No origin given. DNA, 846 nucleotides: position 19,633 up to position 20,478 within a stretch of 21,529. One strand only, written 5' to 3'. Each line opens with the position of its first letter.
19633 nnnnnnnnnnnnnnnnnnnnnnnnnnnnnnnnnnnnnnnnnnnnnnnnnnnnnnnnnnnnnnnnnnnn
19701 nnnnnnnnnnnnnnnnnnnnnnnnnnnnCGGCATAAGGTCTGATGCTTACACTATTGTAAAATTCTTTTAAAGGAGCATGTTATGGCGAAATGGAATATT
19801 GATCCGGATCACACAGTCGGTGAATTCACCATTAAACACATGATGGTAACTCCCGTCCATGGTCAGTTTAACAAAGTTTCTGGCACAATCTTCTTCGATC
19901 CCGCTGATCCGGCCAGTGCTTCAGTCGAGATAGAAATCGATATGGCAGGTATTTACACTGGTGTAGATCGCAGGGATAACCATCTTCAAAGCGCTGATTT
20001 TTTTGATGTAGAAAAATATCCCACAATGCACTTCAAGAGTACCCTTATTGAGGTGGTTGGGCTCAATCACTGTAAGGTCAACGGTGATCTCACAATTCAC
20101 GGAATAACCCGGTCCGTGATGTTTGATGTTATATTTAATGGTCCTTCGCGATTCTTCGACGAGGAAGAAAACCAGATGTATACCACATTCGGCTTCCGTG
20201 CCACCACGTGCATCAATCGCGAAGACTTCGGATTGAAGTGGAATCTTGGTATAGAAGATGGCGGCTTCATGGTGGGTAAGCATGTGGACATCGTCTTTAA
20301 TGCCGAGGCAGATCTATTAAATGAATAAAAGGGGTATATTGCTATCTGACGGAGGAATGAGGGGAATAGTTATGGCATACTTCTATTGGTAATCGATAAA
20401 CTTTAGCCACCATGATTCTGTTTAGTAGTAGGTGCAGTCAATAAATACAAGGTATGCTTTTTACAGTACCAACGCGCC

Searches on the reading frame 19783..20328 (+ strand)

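Call 5: search_protein_families(library=pfam, proteins=[window:19783-20328:+])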
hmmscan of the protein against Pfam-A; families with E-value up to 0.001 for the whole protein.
window:19783-20328:+ (181 aa): 1 family
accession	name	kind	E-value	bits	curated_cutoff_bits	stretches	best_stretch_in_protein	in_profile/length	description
PF04264.18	YceI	-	1.5e-50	171.9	23.7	1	4-176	1-150/150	YceI-like domain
